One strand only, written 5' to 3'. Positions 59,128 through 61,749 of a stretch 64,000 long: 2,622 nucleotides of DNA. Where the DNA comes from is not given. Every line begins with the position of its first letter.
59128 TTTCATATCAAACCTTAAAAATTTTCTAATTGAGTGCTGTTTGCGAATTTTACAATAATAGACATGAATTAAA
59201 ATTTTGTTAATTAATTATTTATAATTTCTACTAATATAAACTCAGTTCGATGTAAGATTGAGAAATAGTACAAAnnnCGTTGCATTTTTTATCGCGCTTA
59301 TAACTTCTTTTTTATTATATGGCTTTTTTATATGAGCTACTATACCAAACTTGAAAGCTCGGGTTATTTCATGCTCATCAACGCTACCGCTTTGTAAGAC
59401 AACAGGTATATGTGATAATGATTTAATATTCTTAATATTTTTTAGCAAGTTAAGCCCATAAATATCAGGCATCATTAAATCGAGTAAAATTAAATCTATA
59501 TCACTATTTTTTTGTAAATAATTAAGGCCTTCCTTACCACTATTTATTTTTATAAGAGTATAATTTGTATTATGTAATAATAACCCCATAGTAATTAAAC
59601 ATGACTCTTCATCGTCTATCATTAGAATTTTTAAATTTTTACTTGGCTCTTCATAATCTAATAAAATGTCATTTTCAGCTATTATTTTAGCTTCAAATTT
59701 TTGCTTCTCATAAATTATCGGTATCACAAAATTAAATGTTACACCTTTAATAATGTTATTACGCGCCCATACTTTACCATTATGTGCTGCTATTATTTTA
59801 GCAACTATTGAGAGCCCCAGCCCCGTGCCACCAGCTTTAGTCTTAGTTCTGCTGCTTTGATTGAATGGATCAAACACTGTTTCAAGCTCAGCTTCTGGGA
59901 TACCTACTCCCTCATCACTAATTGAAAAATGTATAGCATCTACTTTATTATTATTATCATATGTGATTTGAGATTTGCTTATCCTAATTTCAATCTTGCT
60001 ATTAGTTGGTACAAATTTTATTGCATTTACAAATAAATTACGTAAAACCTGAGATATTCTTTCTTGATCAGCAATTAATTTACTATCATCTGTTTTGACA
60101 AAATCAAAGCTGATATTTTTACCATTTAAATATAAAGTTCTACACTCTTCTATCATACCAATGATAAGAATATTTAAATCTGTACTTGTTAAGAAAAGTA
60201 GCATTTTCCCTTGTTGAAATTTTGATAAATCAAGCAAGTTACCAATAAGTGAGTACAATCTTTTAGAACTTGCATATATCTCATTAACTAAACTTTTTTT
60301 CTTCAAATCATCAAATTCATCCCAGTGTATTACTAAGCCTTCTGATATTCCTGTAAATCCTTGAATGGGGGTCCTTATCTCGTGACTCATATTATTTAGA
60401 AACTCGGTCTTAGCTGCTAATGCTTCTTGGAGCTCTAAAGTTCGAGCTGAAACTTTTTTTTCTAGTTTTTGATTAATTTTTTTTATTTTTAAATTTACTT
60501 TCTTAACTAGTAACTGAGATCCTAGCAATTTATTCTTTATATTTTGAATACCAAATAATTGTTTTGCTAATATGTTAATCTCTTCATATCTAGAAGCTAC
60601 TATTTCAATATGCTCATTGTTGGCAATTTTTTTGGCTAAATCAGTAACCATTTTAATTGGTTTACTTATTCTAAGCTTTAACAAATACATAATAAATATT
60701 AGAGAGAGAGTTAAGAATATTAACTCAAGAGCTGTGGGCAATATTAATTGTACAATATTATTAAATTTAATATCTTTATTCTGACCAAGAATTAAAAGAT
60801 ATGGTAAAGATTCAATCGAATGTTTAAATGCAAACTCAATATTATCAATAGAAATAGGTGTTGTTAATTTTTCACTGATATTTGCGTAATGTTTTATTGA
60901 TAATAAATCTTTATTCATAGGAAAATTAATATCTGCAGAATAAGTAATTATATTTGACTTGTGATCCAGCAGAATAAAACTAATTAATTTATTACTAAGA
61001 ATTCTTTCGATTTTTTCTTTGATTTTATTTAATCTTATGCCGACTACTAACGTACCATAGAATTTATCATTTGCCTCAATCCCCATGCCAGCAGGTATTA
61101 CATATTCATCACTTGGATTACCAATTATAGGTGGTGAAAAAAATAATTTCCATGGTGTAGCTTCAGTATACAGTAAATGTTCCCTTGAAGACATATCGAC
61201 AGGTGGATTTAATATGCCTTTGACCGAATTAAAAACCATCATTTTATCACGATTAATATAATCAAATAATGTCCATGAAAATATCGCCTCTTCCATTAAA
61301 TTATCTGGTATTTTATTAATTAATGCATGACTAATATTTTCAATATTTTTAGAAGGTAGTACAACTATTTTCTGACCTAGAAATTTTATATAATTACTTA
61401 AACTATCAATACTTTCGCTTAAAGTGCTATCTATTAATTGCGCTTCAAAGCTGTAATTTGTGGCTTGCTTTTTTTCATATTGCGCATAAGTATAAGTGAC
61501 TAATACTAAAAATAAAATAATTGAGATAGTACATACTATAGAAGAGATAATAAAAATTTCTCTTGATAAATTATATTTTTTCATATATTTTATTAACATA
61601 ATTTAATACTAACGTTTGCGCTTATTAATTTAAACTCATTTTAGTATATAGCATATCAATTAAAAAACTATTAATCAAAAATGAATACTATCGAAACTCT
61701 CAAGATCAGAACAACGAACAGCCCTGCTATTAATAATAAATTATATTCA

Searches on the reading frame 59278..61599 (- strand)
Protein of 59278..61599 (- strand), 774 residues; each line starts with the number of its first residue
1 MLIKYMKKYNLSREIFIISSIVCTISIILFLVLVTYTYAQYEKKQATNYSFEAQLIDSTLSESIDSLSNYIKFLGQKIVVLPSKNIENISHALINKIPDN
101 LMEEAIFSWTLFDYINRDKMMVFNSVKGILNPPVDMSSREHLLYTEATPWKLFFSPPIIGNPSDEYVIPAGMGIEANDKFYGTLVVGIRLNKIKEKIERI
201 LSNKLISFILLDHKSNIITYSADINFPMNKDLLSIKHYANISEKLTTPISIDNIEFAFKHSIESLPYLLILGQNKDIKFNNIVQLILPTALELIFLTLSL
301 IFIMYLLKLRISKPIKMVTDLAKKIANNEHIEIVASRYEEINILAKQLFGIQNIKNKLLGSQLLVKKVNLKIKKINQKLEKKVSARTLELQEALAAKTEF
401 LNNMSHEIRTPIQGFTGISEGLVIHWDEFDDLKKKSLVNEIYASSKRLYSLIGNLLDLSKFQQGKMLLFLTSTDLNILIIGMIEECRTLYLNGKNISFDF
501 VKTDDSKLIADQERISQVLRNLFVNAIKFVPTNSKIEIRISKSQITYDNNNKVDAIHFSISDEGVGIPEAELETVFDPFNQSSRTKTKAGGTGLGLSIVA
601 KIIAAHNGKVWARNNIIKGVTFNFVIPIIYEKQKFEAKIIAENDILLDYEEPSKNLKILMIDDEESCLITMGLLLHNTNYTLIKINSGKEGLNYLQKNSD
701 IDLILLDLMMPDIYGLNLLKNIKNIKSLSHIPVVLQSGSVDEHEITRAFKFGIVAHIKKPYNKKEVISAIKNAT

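Call 9: search_protein_families(library=pfam, proteins=[window:59278-61599:-], max_evalue=0.001)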
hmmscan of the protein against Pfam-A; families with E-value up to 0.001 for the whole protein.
window:59278-61599:- (774 aa): 3 families
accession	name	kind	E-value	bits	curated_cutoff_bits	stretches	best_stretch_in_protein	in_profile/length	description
PF02518.31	HATPase_c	-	1.2e-26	93.7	26.4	1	511-627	2-108/111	Histidine kinase-, DNA gyrase B-, and HSP90-like ATPase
PF00072.30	Response_reg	-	7.8e-20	71.5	30.2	1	658-771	1-111/111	Response regulator receiver domain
PF00512.31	HisKA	-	2.5e-12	47.1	26.9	1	396-464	1-66/66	His Kinase A (phospho-acceptor) domain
